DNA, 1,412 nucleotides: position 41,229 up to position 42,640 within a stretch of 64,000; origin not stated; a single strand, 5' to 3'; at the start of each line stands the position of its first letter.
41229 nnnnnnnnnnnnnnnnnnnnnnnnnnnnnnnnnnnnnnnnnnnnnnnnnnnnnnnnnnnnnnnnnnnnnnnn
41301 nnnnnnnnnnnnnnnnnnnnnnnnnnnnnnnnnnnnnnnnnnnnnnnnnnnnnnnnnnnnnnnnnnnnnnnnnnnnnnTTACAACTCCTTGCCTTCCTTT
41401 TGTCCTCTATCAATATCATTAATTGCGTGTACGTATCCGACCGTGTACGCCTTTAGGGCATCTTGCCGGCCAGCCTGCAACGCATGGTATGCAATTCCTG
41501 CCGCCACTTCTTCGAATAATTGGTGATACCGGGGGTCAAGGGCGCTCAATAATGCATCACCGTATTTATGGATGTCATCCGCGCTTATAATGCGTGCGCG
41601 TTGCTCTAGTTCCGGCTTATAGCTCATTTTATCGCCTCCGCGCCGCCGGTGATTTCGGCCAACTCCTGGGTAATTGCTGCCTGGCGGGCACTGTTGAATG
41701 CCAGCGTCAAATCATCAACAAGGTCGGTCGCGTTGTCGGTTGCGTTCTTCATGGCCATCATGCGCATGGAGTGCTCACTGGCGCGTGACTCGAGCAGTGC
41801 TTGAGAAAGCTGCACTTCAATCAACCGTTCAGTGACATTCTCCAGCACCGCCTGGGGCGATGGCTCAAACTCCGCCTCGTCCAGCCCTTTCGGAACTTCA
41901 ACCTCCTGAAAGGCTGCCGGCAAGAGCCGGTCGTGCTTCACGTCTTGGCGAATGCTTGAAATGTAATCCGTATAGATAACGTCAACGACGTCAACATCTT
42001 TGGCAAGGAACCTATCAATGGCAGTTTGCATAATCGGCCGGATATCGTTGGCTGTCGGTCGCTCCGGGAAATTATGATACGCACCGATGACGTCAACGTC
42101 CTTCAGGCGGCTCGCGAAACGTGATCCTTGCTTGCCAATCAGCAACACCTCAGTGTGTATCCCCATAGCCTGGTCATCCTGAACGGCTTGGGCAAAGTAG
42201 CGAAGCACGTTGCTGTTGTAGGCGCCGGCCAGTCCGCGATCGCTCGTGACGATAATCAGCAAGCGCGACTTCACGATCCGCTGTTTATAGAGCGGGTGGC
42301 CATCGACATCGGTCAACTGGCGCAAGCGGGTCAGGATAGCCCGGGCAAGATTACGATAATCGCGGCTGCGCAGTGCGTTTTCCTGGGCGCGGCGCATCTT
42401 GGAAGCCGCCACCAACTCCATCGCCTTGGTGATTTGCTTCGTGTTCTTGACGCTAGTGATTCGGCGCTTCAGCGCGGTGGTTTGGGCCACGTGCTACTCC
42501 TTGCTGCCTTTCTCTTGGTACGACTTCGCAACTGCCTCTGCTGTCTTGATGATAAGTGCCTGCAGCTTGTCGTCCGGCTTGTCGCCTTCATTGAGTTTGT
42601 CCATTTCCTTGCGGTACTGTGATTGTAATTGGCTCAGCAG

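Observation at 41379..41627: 82-aa ORF inserted between atpG and atpD with full translational-coupling signals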

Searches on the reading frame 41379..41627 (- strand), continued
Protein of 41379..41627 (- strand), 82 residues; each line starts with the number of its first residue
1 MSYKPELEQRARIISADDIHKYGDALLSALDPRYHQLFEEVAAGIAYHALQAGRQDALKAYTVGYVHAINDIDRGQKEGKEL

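Call 60: search_solved_structures(query=A4, max_evalue=10)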
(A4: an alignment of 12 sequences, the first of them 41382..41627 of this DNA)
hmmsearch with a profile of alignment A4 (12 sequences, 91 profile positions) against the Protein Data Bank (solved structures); distinct sequences matched with E-value up to 10: 2.
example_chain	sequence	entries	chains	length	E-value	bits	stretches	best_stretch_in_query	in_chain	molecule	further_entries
4df2_A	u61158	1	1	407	1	13.4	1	10-61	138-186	NADPH dehydrogenase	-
6u1s_A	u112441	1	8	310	4.3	11.5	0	6-62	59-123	de novo designed 16-helix transmembrane nanopore, TMHC8_R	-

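Call 79: predict_structure(alignment_id=A6)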
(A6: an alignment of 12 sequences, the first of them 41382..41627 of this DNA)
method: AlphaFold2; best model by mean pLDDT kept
length: 82 residues; sequences in the alignment: 12
mean_pLDDT: 80.0   pTM: 0.63
mean pLDDT of the five models: 80.0, 79.2, 76.6, 76.3, 72.3
residues with pLDDT >= 90: 1; 70-90: 70; 50-70: 10; < 50: 1
segments of 3 or more residues with pLDDT < 50: none
pLDDT, mean of each block of 10 residues (from residue 1): 79 86 81 88 88 80 77 66 51
secondary structure, 60 per line:
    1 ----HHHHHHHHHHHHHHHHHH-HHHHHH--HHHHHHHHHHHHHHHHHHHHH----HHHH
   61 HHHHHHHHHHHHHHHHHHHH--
elements in order: H5-22 H24-29 H32-52 H57-80

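Call 81: fold_search(model_id=the predicted structure, library=viral)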
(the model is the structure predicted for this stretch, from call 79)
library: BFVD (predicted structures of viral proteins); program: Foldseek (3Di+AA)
matches with E <= 10: 56; with E <= 0.001: 0
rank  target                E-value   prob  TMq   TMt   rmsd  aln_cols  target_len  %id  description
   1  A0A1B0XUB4            1.0e+00  0.09  0.25  0.26  17.4        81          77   18  (no name in the UniProt tables at hand)
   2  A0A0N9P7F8            2.4e+00  0.41  0.60  0.63   3.8        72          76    8  (no name in the UniProt tables at hand)
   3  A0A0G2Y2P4            3.1e+00  0.08  0.28  0.29  13.8        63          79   14  Uncharacterized protein [Acanthamoeba polyphaga mimivirus Kroon]
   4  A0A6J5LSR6            3.6e+00  0.15  0.47  0.51   4.6        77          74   12  Uncharacterized protein [uncultured Caudovirales phage]
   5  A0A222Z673            3.8e+00  0.07  0.31  0.26  17.8        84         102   14  Uncharacterized protein [Arthrobacter phage Arcadia]
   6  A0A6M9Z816            4.0e+00  0.18  0.39  0.29   2.2        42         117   24  Uncharacterized protein [Vibrio phage vB_ValS_X1]
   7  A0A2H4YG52            4.0e+00  0.08  0.31  0.25  17.7        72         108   21  Uncharacterized protein [Citrobacter phage CF1 ERZ-2017]
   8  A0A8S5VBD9            4.6e+00  0.07  0.33  0.24  11.7        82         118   12  Uncharacterized protein [Myoviridae sp. ctbEa13]
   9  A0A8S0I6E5            5.2e+00  0.23  0.46  0.66   3.3        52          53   17  (no name in the UniProt tables at hand)
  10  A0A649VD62            5.2e+00  0.06  0.30  0.27  10.0        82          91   15  Uncharacterized protein [Mycobacterium phage Indlulamithi]
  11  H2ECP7                5.5e+00  0.12  0.47  0.42  13.7        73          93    7  Uncharacterized protein [Megavirus courdo7]
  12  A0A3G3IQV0            5.5e+00  0.04  0.24  0.25  15.0        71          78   20  (no name in the UniProt tables at hand)
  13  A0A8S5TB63            5.9e+00  0.06  0.35  0.28   9.2        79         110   11  Uncharacterized protein [Myoviridae sp. ctiX384]
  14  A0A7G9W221            5.9e+00  0.06  0.32  0.26   9.6        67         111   18  Membrane protein [Arthrobacter phage Tweety19]
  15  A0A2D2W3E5            5.9e+00  0.05  0.29  0.22  14.6        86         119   16  (no name in the UniProt tables at hand)
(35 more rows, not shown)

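Call 83: find_related_loci(query=window:41382-41627:-, collection=viral_contigs, flank=3000)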
Query window:41382-41627:- (82 aa) in viral_contigs; peptide patterns used: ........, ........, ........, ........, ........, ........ (x = any residue, [..] = any of these).
4 stretches matched a pattern, but none encodes a relative of the query by tblastn (E <= 1e-3).

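Call 84: search_dna_similar(query=window:41382-41627:-, collection=phages, mode=protein, max_evalue=1)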
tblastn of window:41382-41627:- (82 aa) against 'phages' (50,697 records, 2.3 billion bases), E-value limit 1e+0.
No match.

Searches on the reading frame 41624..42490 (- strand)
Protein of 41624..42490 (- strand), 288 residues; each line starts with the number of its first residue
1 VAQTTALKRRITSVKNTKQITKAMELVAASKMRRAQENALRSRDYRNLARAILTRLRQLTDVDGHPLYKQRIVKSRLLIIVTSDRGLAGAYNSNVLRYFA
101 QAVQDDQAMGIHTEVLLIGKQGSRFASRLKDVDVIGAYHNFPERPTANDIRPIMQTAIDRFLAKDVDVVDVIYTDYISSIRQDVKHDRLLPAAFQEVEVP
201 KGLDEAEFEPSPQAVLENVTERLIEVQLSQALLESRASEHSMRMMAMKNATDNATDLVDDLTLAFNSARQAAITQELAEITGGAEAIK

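Call 4: search_protein_families(library=pfam, proteins=[window:41624-42490:-], max_evalue=1)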
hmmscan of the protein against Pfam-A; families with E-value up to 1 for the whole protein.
window:41624-42490:- (288 aa): 1 family
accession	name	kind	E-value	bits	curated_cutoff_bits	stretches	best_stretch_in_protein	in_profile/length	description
PF00231.24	ATP-synt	-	8.6e-89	298.4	39.9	1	5-287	3-285/285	ATP synthase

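Call 9: find_related_loci(query=window:41627-42490:-, collection=genome_contigs, flank=4000)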
Query window:41627-42490:- (288 aa) in genome_contigs; peptide patterns used: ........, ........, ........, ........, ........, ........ (x = any residue, [..] = any of these).
599 stretches matched a pattern (row limit reached: there are more); 580 encode a relative of the query (tblastn E <= 1e-3); the best 80 are kept; 80 distinct loci.
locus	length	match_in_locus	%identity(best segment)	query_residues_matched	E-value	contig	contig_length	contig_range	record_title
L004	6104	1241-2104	74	1-288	3e-142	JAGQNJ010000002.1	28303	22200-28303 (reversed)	MAG: Candidatus Saccharibacteria bacterium isolate HKST-UBA65 NODE_2_length_28303_cov_3.441756, whole genome shotgun seq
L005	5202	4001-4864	70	1-288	5e-135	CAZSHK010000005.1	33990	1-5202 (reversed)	MAG TPA_asm: uncultured Candidatus Saccharibacteria bacterium isolate SRP200132_co1_696 genome assembly, contig: NODE_21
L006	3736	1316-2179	68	1-288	9e-138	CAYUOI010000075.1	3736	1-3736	MAG TPA_asm: uncultured Candidatus Saccharibacteria bacterium isolate SRP200132_co1_569 genome assembly, contig: NODE_51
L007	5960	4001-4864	69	1-288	3e-134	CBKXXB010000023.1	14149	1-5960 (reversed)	MAG TPA_asm: uncultured bacterium isolate SRR29175778_binner123_Refined_11 genome assembly, contig: ERZ27337285.341, who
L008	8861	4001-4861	68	1-287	4e-132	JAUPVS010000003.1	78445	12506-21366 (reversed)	MAG: Patescibacteria group bacterium isolate erpe_2018_sw_33hr_WHONDRS-SW48-000096_A_bin.23 scaffold_15, whole genome sh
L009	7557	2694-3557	66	1-288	2e-130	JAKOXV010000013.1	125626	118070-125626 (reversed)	MAG: bacterium isolate JPNG_metabat.9 k201_240099, whole genome shotgun sequence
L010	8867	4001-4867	68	1-288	2e-129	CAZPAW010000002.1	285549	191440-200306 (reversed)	MAG TPA_asm: uncultured Candidatus Saccharibacteria bacterium isolate SRP300315_co1_57 genome assembly, contig: NODE_8_l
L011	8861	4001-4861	65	1-287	2e-129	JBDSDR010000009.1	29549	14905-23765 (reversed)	MAG: Candidatus Saccharimonadales bacterium isolate cluster1_bin.186 k127_1983180, whole genome shotgun sequence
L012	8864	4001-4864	69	1-288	5e-129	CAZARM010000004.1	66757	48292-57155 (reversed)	MAG TPA_asm: uncultured Candidatus Saccharibacteria bacterium isolate SRP200132_co1_173 genome assembly, contig: NODE_58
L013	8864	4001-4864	68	1-288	3e-128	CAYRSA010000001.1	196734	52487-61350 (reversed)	MAG TPA_asm: uncultured Candidatus Saccharibacteria bacterium isolate SRP173033_co1_291 genome assembly, contig: NODE_58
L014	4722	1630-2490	67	1-287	2e-129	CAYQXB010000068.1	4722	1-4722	MAG TPA_asm: uncultured Candidatus Saccharibacteria bacterium isolate SRP344714_co2_174 genome assembly, contig: NODE_46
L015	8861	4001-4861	67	1-286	2e-128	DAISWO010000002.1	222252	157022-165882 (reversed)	MAG TPA_asm: Candidatus Saccharibacteria bacterium isolate CTOTU2455 NODE_14_length_222252_cov_5.853643, whole genome sh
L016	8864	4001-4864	68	1-288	7e-128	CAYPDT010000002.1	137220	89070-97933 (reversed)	MAG TPA_asm: uncultured Candidatus Saccharibacteria bacterium isolate SRP170004_co1_264 genome assembly, contig: NODE_11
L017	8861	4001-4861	68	1-287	1e-127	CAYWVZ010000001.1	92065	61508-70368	MAG TPA_asm: uncultured Candidatus Saccharibacteria bacterium isolate SRP344714_co2_350 genome assembly, contig: NODE_49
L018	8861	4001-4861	68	1-287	2e-127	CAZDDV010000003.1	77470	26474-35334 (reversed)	MAG TPA_asm: uncultured Candidatus Saccharibacteria bacterium isolate SRP128246_co1_521 genome assembly, contig: NODE_26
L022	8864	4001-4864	65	1-288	4e-125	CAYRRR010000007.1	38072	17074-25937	MAG TPA_asm: uncultured Candidatus Saccharibacteria bacterium isolate SRP144015_co1_65 genome assembly, contig: NODE_566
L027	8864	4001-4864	66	1-288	6e-122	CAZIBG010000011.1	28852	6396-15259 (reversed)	MAG TPA_asm: uncultured Candidatus Saccharibacteria bacterium isolate SRP286056_co2_68 genome assembly, contig: NODE_226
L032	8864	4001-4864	61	1-288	9e-117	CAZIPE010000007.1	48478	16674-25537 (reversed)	MAG TPA_asm: uncultured Candidatus Saccharibacteria bacterium isolate SRP173033_co2_102 genome assembly, contig: NODE_21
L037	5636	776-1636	58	1-287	2e-114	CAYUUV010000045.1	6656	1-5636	MAG TPA_asm: uncultured Candidatus Saccharibacteria bacterium isolate SRP285395_co1_312 genome assembly, contig: NODE_20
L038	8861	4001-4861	59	1-287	3e-114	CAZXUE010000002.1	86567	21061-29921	MAG TPA_asm: uncultured Candidatus Saccharibacteria bacterium isolate SRP285395_co1_531 genome assembly, contig: NODE_26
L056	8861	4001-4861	61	1-287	2e-108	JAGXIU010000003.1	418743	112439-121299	MAG: Candidatus Saccharibacteria bacterium isolate LH_M93 k141_873712, whole genome shotgun sequence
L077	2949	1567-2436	53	1-288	9e-101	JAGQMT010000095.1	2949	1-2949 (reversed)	MAG: Candidatus Saccharibacteria bacterium isolate HKST-UBA49 NODE_95_length_2949_cov_3.304318, whole genome shotgun seq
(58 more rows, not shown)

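Call 25: search_protein_families(library=pfam, proteins=[L014:3963-4334:+, L037:3617-4006:+, L009:3557-4003:+, L022:5421-5762:+, L038:4864-5235:+, L027:4864-5799:+, L032:4864-5622:+, L015:5292-6023:+, L022:4864-5421:+, L056:4878-5405:+], max_evalue=0.1)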
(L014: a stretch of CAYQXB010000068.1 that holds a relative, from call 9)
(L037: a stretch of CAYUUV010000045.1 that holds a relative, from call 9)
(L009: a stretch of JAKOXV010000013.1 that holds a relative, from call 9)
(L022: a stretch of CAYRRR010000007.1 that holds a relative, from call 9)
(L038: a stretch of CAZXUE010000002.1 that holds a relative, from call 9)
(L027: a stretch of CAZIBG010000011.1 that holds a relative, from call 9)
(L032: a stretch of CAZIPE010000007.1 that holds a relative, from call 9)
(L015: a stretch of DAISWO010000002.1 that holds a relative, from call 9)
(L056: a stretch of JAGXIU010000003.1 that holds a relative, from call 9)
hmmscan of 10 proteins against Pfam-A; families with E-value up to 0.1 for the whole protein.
L014:3963-4334:+ (124 aa): 2 families
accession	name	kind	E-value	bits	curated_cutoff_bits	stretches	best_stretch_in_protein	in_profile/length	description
PF05635.17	23S_rRNA_IVP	-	2.9e-35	121.1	33.8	1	9-114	1-106/106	23S rRNA-intervening sequence protein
PF22296.2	bAvd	-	0.013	16.4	40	1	17-115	7-103/107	bAvd-like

L037:3617-4006:+ (130 aa): 1 family
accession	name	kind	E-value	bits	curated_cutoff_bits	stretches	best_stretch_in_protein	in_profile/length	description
PF05635.17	23S_rRNA_IVP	-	1.1e-33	116.1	33.8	1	17-122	2-106/106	23S rRNA-intervening sequence protein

L009:3557-4003:+ (149 aa): 0 families

L022:5421-5762:+ (114 aa): 1 family
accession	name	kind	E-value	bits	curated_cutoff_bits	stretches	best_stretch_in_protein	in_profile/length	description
PF12398.13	DUF3660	-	0.033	14.7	25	0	61-75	4-18/42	Receptor serine/threonine kinase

L038:4864-5235:+ (124 aa): 0 families

L027:4864-5799:+ (312 aa): 0 families

L032:4864-5622:+ (253 aa): 0 families

L015:5292-6023:+ (244 aa): 0 families

L022:4864-5421:+ (186 aa): 1 family
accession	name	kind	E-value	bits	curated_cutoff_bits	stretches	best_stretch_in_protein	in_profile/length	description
PF07511.17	DUF1525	-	0.09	13.3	24.1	0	25-64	27-66/113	Protein of unknown function (DUF1525)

L056:4878-5405:+ (176 aa): 1 family
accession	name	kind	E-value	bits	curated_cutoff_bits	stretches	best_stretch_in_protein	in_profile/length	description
PF03170.19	BcsB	-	0.047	12.5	21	1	53-162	504-600/606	Bacterial cellulose synthase subunit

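Call 49: find_related_loci(query=window:41627-42490:-, collection=metagenome_contigs, flank=3000)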
Query window:41627-42490:- (288 aa) in metagenome_contigs; peptide patterns used: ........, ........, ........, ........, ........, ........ (x = any residue, [..] = any of these).
600 stretches matched a pattern (row limit reached: there are more); 476 encode a relative of the query (tblastn E <= 1e-3); the best 80 are kept; 80 distinct loci.
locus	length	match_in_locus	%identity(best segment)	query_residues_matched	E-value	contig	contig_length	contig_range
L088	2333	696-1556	69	1-287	3e-143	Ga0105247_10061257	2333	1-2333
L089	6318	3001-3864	68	1-288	2e-133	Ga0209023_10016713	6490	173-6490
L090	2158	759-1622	70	1-288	4e-142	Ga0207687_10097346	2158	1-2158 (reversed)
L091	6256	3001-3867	67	1-288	3e-129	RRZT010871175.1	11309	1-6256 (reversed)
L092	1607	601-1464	67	1-288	1e-138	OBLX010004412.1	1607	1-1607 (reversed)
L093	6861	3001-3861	68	1-287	2e-127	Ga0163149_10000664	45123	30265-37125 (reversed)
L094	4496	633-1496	65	1-288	9e-125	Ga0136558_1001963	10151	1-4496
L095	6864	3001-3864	67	1-288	4e-123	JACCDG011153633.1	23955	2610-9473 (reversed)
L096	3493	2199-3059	64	1-287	6e-126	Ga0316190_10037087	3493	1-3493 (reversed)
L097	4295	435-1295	65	1-287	4e-123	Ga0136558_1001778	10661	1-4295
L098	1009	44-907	63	1-288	4e-135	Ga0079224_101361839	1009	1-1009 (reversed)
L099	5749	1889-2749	65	1-287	1e-122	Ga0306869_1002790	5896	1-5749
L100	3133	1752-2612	63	1-287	4e-123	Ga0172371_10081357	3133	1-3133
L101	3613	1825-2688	65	1-288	8e-122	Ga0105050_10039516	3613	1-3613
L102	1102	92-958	62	1-288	3e-126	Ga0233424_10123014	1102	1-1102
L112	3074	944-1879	56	1-287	2e-112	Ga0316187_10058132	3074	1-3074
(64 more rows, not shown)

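Call 87: search_protein_families(library=pfam, alignment_id=A7, max_evalue=0.001)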
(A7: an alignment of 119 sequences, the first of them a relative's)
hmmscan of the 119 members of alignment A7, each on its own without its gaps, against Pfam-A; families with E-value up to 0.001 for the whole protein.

A. member 1, L005:3567-3971:+ (135 aa): 0 families

B. families by the number of members that match (of 119 scanned): 1 family
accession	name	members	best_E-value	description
PF05635.17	23S_rRNA_IVP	2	8.8e-35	23S rRNA-intervening sequence protein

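Call 94: search_dna_similar(query=L027:4864-5799:+, collection=phages, mode=protein, max_evalue=0.01)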
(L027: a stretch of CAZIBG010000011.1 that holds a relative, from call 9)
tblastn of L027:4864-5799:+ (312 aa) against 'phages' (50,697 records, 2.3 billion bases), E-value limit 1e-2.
No match.

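Call 95: search_dna_similar(query=L032:4864-5622:+, collection=phages, mode=protein, max_evalue=0.01)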
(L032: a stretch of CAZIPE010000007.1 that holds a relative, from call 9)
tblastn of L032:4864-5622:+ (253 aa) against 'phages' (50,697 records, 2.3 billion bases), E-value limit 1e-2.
No match.

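Call 96: search_dna_similar(query=L015:5292-6023:+, collection=phages, mode=protein, max_evalue=0.01)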
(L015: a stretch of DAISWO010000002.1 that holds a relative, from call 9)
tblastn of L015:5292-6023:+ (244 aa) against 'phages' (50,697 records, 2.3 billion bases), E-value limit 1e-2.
No match.
